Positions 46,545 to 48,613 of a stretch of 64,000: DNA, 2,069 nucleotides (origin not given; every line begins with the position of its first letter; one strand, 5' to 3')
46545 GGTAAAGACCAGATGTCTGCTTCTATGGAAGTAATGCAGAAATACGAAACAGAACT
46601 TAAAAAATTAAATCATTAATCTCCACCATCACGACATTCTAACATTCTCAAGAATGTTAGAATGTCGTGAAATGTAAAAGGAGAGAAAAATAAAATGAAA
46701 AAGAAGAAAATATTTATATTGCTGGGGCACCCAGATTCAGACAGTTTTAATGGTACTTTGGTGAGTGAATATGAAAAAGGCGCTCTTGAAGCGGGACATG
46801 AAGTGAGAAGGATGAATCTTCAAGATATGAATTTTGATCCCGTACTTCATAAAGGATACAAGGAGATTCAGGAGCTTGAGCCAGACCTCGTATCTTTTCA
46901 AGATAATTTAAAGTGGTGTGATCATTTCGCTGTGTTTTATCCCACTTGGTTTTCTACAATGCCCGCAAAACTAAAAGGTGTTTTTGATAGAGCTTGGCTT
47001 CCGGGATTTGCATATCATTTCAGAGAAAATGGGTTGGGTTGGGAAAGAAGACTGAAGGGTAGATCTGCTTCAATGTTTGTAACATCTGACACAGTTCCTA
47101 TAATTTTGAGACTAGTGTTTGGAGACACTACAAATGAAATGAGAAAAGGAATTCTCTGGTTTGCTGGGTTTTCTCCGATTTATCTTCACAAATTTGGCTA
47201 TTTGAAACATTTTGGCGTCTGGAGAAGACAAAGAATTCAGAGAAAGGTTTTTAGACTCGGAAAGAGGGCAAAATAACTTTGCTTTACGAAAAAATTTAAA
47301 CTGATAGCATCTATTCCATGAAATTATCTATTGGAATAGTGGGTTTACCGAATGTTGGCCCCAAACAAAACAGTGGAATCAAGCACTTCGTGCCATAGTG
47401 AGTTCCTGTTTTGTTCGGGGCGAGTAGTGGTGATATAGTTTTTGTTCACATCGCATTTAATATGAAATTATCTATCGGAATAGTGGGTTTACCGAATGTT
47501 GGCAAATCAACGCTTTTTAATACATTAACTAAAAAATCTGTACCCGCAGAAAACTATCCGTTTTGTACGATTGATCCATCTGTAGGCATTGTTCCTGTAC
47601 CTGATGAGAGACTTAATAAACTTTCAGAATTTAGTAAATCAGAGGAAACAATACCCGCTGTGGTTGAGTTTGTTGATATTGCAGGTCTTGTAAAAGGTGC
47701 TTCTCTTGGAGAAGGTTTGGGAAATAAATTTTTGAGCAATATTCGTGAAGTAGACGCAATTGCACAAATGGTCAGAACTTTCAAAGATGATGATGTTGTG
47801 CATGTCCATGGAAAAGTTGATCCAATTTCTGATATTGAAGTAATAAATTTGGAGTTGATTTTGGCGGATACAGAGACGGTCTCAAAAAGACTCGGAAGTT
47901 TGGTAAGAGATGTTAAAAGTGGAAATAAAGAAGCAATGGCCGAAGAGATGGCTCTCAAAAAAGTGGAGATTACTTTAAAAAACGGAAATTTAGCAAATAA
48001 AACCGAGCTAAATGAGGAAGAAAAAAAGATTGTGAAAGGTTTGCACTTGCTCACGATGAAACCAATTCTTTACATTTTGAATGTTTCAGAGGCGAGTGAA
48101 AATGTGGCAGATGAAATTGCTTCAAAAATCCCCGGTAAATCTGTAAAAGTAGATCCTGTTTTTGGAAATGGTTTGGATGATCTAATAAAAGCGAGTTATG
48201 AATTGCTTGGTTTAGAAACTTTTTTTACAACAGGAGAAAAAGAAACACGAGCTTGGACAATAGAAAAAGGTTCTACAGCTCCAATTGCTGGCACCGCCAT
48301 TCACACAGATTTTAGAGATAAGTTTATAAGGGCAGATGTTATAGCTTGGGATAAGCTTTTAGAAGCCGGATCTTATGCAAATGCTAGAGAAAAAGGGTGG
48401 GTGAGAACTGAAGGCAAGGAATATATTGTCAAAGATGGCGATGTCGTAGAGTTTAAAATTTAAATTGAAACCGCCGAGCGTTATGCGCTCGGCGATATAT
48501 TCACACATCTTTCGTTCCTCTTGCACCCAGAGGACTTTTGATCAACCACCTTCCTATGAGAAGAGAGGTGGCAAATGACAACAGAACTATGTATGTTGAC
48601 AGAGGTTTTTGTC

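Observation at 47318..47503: Duplicated ychF start codon region flanking a 102-nt hairpin insertion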

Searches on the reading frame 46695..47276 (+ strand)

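Call 94: search_protein_families(library=pfam, proteins=[window:46695-47276:+], max_evalue=0.001)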
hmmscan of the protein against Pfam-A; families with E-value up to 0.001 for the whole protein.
window:46695-47276:+ (193 aa): 2 families
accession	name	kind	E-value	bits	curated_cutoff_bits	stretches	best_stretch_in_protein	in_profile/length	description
PF02525.22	Flavodoxin_2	-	9.8e-27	94.4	27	1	4-162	1-170/198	Flavodoxin-like fold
PF03358.20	FMN_red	-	3e-13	50.1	24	1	5-100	2-96/152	NADPH-dependent FMN reductase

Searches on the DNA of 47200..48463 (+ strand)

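Call 40: search_rna_families(source=window, start=47200, end=47600, threshold=evalue, max_evalue=10)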
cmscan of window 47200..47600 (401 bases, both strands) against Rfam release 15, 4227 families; matches with E-value up to 10: 3.
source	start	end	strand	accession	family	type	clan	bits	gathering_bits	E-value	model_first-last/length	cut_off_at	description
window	47436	47531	+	RF01218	snR41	Gene; snRNA; snoRNA; CD-box;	CL00068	16.2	50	7.8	1-111/111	no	Small nucleolar RNA snR41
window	47530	47580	-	RF03353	MIR5291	Gene; miRNA;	-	16.1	54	6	1-65/65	no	MIR5291 microRNA precursor family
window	47209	47335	+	RF01778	Evf-2_5p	Gene; lncRNA;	-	12.7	40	9.7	1-142/142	no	Embryonic ventral forebrain-2 long ncRNA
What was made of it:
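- On Any described RNA family (Rfam 15): The region gives only noise at E up to 10 (call 40).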

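Call 68: build_rna_model(alignment_id=A3, structure=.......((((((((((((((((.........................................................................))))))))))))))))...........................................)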
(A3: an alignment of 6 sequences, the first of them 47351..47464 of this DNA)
Model R1 built from alignment A3 (6 sequences, 155 columns); structure: as given.
model positions 98; base pairs 14; branch points 0; effective number of sequences 1.78; information 0.59 bits per position. Calibrated on 0.2 Mb of random sequence (short: E-values are rough).
structure used (alignment columns):
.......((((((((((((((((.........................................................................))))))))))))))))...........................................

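Call 69: search_with_rna_model(model_id=R1, sources=[window, L002, L003, L004, L007, L008, L009, L010, L011, L012, L013, L014, L015, L016, L017, L018, L019, L020, L021, L022, L023, L024, L025, L026, L027, L028, L029, L030, L031, L032, L033, L034, L035, L036, L037, L038, L039, L040, L041, L042, L043, L044, L045, L046, L047, L060, L062, L081, L088, L089, L090, L098, L105], max_evalue=10)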
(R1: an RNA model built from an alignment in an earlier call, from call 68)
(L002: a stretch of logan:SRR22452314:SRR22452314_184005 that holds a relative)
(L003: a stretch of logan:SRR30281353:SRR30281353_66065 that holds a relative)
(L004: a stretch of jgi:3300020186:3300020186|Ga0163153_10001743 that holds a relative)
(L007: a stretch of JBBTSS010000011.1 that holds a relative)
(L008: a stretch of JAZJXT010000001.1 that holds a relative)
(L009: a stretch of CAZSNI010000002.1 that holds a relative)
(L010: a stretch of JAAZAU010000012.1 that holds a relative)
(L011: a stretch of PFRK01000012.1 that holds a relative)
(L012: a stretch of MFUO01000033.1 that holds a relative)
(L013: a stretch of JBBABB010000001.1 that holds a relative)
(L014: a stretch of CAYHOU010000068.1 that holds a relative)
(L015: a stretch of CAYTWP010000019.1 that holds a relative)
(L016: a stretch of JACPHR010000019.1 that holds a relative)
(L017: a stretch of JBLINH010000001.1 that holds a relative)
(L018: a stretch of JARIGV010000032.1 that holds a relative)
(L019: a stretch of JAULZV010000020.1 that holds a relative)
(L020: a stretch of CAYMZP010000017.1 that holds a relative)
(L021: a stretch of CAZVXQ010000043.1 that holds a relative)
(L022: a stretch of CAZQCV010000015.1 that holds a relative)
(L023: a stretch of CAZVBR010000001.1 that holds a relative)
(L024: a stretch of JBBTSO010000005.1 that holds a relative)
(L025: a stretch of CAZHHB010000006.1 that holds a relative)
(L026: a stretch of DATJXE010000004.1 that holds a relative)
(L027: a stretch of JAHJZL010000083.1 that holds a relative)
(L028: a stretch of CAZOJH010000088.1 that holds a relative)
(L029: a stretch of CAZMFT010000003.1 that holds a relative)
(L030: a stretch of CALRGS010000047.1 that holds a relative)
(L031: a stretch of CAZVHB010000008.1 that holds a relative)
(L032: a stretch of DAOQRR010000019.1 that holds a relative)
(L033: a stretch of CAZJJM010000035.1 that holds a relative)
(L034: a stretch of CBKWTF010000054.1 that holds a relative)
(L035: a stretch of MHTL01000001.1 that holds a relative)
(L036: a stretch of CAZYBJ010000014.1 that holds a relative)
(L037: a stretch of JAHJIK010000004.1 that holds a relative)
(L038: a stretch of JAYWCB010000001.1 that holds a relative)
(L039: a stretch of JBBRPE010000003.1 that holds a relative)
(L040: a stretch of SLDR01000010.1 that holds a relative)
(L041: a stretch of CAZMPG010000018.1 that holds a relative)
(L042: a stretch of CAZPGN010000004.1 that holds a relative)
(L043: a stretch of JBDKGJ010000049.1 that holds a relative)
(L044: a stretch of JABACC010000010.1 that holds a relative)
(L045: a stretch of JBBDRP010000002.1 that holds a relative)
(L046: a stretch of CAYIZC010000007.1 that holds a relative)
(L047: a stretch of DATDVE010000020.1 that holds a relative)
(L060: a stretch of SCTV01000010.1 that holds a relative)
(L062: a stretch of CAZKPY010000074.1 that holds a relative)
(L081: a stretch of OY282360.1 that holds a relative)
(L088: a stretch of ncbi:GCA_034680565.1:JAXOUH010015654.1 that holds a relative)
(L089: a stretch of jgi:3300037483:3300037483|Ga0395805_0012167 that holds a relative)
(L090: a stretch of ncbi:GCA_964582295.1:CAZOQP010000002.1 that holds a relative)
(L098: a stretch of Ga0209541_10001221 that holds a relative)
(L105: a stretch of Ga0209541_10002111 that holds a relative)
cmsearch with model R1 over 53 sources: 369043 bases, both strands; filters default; matches with E-value up to 10: 14.
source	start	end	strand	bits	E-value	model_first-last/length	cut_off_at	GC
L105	3479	3575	-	102.9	9.3e-21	1-98/98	no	0.46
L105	3355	3451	-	101.4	2.1e-20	1-98/98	no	0.47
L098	2389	2483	-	93.8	1.3e-18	1-98/98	no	0.48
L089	2876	3030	+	89.7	1.2e-17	1-98/98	no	0.46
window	47351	47464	+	88.8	2e-17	1-98/98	no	0.42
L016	2413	2503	+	80.2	2.1e-15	1-98/98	no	0.38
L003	2907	3003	+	50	2.8e-08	1-98/98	no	0.36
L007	1524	1617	+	19.1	0.53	1-98/98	no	0.27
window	34125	34216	+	18.4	0.8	1-98/98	no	0.37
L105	3390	3487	+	17.9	1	1-98/98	no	0.47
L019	5077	5142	+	16.2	2.7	1-98/98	no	0.38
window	25871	25937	+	16.2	2.7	1-98/98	no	0.33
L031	2107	2149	+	15.3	4.3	1-98/98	no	0.33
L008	5021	5106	+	14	8.6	1-98/98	no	0.28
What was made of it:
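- Covariance model R1 finds only these copies, plus the partial one in L003, in 369 kb (call 69).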

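Call 73: search_rna_families(sources=[L002, L003, L089, L098, L105, L016], threshold=gathering)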
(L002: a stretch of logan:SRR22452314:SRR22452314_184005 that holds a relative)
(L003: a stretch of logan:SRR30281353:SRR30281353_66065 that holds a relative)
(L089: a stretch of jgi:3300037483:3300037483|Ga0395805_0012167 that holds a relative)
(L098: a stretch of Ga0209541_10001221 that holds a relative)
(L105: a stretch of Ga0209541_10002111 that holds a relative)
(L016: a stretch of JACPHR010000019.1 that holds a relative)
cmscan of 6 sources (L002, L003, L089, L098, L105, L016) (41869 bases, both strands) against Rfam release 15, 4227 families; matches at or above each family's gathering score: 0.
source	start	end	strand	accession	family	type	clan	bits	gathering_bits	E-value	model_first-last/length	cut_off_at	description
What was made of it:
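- On Any described RNA family (Rfam 15): There is nothing at the gathering score in six related loci (call 73).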

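Call 83: search_dna_similar(query=window:47340-47470:+, collection=phages, mode=distant, max_evalue=0.01, max_rows=5)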
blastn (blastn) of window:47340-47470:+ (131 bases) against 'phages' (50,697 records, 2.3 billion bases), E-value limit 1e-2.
No match.

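Call 84: search_dna_similar(query=window:47340-47470:+, collection=plasmids, mode=distant, max_evalue=0.01, max_rows=5)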
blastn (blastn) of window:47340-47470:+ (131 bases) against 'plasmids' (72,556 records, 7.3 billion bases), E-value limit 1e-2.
No match.
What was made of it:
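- Tried and rejected: BLAST against phage and plasmid records gave no match (calls 83, 84).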

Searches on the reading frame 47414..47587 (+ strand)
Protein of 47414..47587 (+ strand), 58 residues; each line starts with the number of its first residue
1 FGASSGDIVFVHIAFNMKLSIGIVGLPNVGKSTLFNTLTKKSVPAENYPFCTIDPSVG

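Call 85: find_homologous_proteins(query=window:47414-47587:+, max_evalue=1e-10)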
Query seq(58 aa) (58 aa): 2184 proteins with E <= 1e-10 among 4961 candidates; the best 120 are listed.
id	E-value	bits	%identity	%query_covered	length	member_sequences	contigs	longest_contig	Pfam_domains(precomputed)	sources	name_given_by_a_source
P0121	1.3e-18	83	82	88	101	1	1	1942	PF01926.30,PF02421.25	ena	-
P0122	4.3e-18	81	98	72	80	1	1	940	PF01926.30,PF02421.25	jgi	jgi:ribosome-binding ATPase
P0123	1.0e-17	80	82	86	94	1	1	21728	PF01926.30,PF02421.25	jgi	jgi:ribosome-binding ATPase YchF (GTP1/OBG family)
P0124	1.3e-17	80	95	72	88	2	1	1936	PF01926.30,PF02421.25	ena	-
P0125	1.4e-17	80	95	72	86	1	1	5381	PF01926.30,PF02421.25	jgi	jgi:GTPase involved in cell partitioning and DNA repair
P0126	1.9e-17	79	95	71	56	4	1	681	PF01926.30,PF02421.25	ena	-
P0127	1.9e-17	79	95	72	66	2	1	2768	PF01926.30,PF02421.25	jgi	jgi:ribosome-binding ATPase YchF (GTP1/OBG family)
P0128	2.2e-17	79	95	72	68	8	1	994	PF01926.30,PF02421.25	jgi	jgi:ribosome-binding ATPase YchF (GTP1/OBG family)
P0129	2.6e-17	79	95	72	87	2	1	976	PF01926.30,PF02421.25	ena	-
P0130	2.7e-17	79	95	72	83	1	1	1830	PF01926.30,PF02421.25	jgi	jgi:ribosome-binding ATPase YchF (GTP1/OBG family)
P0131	2.7e-17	79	95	71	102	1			PF01926.30,PF02421.25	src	-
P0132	3.0e-17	79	95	72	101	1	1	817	PF01926.30,PF02421.25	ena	-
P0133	3.3e-17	79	93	72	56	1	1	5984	PF01926.30,PF02421.25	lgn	-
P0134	3.4e-17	78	90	72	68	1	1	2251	PF01926.30,PF02421.25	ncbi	-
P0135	5.3e-17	78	93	71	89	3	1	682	PF01926.30,PF02421.25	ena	-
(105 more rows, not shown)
